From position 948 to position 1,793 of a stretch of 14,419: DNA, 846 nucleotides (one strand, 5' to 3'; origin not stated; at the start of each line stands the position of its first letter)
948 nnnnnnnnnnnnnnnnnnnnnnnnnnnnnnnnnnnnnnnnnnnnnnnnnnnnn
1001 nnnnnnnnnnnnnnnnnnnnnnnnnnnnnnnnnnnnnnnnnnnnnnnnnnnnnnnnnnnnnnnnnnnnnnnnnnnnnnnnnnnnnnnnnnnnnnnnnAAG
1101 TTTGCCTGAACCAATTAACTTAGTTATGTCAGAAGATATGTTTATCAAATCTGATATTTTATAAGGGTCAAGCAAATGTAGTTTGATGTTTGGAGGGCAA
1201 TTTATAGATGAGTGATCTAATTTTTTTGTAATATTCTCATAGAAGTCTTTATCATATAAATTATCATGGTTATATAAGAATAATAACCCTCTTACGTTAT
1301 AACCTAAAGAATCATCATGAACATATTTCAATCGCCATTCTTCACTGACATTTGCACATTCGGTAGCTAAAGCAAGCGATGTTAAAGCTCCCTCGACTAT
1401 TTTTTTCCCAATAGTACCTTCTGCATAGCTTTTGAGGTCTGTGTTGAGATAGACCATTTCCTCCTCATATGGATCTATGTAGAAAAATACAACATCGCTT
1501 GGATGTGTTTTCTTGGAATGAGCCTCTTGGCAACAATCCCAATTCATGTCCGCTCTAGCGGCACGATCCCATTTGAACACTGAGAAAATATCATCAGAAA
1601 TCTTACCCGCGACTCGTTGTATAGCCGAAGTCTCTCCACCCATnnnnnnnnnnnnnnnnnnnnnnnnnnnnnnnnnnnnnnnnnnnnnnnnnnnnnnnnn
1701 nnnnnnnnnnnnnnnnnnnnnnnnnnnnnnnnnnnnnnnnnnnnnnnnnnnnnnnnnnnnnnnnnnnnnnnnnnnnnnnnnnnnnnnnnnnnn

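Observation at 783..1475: Sequence motifs in the 333-aa protein that may hint at a nuclease-like effector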

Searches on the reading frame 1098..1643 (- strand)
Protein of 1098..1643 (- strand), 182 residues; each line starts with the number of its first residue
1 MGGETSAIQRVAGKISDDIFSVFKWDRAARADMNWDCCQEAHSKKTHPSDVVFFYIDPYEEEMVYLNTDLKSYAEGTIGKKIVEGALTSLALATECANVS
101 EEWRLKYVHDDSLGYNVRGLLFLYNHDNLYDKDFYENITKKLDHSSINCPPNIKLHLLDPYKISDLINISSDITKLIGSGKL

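Call 51: predict_structure(alignment_id=A2)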
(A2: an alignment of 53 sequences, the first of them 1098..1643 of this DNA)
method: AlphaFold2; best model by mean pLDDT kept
length: 182 residues; sequences in the alignment: 53
mean_pLDDT: 89.4   pTM: 0.85
mean pLDDT of the five models: 89.4, 88.1, 87.6, 86.7, 84.6
residues with pLDDT >= 90: 113; 70-90: 62; 50-70: 5; < 50: 2
segments of 3 or more residues with pLDDT < 50: none
pLDDT, mean of each block of 10 residues (from residue 1): 62 81 91 93 94 93 94 87 95 96 93 93 84 86 90 92 91 94 90
secondary structure, 60 per line:
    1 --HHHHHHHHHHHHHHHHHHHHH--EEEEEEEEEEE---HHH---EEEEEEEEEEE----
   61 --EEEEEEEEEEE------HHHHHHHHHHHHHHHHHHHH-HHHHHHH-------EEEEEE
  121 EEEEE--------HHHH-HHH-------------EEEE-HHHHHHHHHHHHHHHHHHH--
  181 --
elements in order: H3-23 E26-36 E46-56 E63-73 H80-99 H101-107 E115-125 H134-137 E155-158 H160-178

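Call 55: fold_search(model_id=the predicted structure, library=pdb)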
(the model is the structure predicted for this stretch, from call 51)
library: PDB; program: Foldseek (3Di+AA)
matches with E <= 10: 600; with E <= 0.001: 1
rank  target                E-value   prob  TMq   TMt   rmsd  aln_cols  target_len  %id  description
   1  8vx9_A                4.9e-04  0.94  0.28  0.22  11.6       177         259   15  Structure of HamAB apo complex from the Escherichia coli Hachiman defense system (released 2024-03-13)
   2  9nl2_A                3.4e-03  0.98  0.41  0.09  12.1       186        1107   13  Structure of R2 retrotransposon protein from Platysternon megacephalum initiating target-primed reverse transcription (released 2025-06-18)
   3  1fok_A                1.5e-02  0.82  0.36  0.16   7.2       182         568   13  STRUCTURE OF RESTRICTION ENDONUCLEASE FOKI BOUND TO DNA (released 1997-12-03)
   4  9f9l_A                1.8e-02  0.30  0.20  0.20  11.2       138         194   14  Crystal structure of MUS81-EME1 bound by compound 16. (released 2024-07-03)
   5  8vxy_A                2.1e-02  0.77  0.33  0.26   9.1       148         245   15  Structure of HamA(E138A,K140A)B-plasmid DNA complex from the Escherichia coli Hachiman defense system (released 2024-03-13)
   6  2fok_A                3.2e-02  0.60  0.33  0.14   6.1       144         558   14  STRUCTURE OF RESTRICTION ENDONUCLEASE FOKI (released 1998-06-17)
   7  8ps5_A                3.6e-02  0.66  0.42  0.23   8.5       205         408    8  Escherichia coli SduA complex bound to DNA (released 2025-01-22)
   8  9f99_A                4.1e-02  0.33  0.24  0.24   9.9       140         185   11  Crystal structure of MUS81-EME1 bound by compound 10. (released 2024-06-19)
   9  2fok_B                4.9e-02  0.87  0.45  0.18   5.9       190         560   14  STRUCTURE OF RESTRICTION ENDONUCLEASE FOKI (released 1998-06-17)
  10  1xmx                  4.9e-02  0.60  0.34  0.20   7.8       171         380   15  Crystal structure of protein VC1899 from Vibrio cholerae (released 2004-11-16)
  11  9f38_A                6.0e-02  0.30  0.29  0.11  13.4       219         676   12  BsmI (wild-type) crystallized with Ca2+ and cognate dsDNA (released 2025-04-02)
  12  5zyv_A                6.8e-02  0.51  0.34  0.32  18.1       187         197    9  Crystal structure of human MGME1 with single strand DNA2 and Ca2+ (released 2018-09-19)
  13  3bam_A                7.2e-02  0.35  0.32  0.29   9.9       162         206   10  RESTRICTION ENDONUCLEASE BAMHI COMPLEX WITH DNA AND MANGANESE IONS (POST-REACTIVE COMPLEX) (released 1999-01-13)
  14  9f9l_C                8.2e-02  0.15  0.20  0.20  10.8       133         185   13  Crystal structure of MUS81-EME1 bound by compound 16. (released 2024-07-03)
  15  8zue_A                8.8e-02  0.38  0.32  0.14   9.7       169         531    8  cryo-electron microscopy (cryo-EM) structure of the Hachiman defense system from Escherichia coli (released 2025-03-26)
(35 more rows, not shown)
